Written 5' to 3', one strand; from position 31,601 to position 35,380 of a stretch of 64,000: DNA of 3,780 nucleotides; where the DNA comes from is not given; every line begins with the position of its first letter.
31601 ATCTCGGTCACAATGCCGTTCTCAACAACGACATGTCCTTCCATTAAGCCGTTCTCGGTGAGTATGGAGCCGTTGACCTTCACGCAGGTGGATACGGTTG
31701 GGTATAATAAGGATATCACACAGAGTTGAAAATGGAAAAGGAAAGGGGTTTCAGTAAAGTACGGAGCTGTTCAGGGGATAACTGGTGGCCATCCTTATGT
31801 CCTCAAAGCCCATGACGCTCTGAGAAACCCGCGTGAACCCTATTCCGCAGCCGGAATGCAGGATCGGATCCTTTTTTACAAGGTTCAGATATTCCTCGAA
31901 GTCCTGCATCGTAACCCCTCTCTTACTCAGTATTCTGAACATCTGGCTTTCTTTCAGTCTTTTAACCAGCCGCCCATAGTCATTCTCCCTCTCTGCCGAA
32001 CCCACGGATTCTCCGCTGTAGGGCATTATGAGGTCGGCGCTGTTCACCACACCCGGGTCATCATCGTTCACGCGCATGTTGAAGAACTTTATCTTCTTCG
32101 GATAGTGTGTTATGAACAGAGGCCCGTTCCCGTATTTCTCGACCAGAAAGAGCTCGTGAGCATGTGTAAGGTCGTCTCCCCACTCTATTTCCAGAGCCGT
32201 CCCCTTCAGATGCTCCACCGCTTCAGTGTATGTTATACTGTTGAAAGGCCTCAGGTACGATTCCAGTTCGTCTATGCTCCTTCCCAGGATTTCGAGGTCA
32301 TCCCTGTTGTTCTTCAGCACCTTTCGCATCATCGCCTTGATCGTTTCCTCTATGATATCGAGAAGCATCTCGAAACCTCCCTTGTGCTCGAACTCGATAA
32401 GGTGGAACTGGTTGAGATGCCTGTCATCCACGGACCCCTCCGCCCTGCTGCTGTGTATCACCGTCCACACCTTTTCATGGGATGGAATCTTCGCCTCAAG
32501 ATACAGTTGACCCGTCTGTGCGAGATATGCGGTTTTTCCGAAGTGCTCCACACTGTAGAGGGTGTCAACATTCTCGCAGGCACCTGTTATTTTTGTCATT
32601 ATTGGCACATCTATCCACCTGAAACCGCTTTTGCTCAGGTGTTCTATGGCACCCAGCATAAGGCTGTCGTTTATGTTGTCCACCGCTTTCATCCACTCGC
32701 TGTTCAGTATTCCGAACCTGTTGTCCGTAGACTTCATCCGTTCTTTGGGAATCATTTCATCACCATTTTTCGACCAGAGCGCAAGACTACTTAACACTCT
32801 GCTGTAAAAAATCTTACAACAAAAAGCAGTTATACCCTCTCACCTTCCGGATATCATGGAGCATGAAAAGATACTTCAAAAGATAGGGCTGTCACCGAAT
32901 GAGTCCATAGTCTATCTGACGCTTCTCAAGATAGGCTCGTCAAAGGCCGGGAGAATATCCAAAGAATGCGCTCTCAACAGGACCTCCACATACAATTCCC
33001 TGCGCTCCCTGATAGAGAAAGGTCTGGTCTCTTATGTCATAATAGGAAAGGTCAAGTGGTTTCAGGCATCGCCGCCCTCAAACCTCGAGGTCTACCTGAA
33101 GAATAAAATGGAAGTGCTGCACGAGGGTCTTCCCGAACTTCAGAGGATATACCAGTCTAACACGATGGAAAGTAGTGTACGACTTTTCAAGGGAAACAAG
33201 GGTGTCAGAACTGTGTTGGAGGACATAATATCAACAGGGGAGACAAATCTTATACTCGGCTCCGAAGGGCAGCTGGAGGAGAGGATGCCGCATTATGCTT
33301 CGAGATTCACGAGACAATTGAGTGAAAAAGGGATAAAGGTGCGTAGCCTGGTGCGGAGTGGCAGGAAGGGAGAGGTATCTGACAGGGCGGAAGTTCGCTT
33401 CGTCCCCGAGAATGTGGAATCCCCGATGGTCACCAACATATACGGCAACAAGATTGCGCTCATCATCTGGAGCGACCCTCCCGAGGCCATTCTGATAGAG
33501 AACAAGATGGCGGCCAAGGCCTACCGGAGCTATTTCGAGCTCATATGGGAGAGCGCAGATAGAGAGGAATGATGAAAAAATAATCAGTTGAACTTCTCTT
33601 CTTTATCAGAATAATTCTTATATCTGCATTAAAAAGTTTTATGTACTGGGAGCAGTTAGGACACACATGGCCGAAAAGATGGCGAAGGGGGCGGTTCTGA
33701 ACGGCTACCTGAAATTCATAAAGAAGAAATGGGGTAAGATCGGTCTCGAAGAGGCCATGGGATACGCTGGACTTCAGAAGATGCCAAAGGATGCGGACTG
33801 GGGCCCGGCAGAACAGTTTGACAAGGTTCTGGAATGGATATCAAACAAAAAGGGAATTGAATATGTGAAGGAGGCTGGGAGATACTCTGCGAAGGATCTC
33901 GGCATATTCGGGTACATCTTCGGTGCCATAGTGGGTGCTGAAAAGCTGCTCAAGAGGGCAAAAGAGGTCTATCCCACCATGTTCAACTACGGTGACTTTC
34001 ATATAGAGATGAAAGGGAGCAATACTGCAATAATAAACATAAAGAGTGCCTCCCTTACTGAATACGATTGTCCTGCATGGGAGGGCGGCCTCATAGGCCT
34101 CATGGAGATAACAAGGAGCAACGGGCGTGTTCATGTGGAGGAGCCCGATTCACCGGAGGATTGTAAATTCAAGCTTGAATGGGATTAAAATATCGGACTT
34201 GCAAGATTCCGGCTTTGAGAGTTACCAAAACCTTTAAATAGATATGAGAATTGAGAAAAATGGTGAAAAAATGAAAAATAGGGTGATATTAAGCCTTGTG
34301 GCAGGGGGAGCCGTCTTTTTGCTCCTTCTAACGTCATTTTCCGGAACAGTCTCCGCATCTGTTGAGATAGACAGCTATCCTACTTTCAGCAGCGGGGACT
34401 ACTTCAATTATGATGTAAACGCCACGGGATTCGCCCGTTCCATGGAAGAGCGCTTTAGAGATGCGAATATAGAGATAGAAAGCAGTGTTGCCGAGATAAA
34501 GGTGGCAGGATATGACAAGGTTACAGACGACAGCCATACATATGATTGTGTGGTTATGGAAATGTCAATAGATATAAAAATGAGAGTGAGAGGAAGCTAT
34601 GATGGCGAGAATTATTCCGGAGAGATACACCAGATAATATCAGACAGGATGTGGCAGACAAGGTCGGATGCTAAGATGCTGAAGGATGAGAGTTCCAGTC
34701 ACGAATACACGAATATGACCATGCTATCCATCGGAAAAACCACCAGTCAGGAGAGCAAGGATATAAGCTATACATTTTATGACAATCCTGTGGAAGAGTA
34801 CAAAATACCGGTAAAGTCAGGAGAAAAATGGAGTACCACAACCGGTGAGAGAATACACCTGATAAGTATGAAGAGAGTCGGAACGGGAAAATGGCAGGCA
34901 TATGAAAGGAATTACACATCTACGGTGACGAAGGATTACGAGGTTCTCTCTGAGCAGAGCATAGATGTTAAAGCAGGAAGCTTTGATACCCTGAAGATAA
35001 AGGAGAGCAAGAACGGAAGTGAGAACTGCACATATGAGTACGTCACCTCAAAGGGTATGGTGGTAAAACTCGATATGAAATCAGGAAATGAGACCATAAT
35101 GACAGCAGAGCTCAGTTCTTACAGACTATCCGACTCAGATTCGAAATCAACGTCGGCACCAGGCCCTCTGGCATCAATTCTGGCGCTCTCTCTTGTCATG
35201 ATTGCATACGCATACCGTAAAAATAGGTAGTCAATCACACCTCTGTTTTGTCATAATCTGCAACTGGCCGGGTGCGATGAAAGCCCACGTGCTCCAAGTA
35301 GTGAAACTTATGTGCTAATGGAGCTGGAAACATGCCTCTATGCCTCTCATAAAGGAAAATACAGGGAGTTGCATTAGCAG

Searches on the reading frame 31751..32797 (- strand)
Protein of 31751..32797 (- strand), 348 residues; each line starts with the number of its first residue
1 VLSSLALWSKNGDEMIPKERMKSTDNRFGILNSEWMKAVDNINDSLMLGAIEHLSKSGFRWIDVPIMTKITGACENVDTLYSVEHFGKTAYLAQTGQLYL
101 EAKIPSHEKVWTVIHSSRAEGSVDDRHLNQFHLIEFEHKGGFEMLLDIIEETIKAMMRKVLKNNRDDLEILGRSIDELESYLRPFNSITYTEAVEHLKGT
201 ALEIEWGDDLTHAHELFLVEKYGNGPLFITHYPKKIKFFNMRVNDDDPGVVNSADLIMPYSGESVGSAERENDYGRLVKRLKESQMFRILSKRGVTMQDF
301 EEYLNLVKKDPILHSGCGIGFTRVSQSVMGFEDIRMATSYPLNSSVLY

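Call 37: search_protein_families(library=pfam, proteins=[window:31751-32797:-], max_evalue=0.001)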
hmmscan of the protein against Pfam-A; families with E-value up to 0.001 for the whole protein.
window:31751-32797:- (348 aa): 1 family
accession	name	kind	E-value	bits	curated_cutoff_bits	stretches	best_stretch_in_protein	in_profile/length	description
PF00152.25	tRNA-synt_2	-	1.9e-40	139.3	25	1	26-343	8-307/308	tRNA synthetases class II (D, K and N)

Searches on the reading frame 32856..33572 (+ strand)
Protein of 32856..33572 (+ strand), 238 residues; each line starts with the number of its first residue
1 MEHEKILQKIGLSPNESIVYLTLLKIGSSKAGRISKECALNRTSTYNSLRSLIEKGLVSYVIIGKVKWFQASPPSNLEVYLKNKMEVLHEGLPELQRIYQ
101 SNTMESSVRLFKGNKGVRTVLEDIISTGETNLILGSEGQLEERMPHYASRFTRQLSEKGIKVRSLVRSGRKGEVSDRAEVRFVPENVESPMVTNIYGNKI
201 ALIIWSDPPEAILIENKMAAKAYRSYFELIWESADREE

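Call 37: search_protein_families(library=pfam, proteins=[window:32856-33572:+], max_evalue=0.001)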
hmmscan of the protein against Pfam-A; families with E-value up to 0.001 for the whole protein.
window:32856-33572:+ (238 aa): 2 families
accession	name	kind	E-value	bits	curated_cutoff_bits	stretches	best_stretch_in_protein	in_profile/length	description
PF01978.25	TrmB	-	1.2e-13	51.1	25.6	1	7-74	1-67/68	Sugar-specific transcriptional regulator TrmB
PF13730.12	HTH_36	-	0.0004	20.6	25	0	11-58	2-55/55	Helix-turn-helix domain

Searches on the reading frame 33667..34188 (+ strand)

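Call 37: search_protein_families(library=pfam, proteins=[window:33667-34188:+], max_evalue=0.001)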
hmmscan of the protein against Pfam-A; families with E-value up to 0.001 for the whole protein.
window:33667-34188:+ (173 aa): 1 family
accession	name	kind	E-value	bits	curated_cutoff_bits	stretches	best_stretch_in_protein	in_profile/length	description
PF09536.15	DUF2378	-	2.7e-06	27.7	22.2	1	88-172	95-176/177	Protein of unknown function (DUF2378)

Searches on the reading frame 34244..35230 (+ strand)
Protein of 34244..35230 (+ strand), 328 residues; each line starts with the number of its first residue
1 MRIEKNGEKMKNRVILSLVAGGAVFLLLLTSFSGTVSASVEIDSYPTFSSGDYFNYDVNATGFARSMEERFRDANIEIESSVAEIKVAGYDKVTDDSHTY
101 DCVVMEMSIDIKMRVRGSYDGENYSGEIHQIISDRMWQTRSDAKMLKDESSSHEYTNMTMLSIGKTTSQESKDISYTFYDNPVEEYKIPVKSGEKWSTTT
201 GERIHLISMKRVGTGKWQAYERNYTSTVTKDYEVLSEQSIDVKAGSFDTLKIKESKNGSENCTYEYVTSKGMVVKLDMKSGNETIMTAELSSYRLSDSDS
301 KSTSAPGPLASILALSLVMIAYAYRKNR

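Call 37: search_protein_families(library=pfam, proteins=[window:34244-35230:+], max_evalue=0.001)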
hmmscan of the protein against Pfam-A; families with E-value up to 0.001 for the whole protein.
window:34244-35230:+ (328 aa): 1 family
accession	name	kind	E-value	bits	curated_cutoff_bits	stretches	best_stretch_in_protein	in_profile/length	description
PF21347.3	DUF3108_like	-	9.1e-06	26.1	27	0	75-116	124-165/199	DUF3108-like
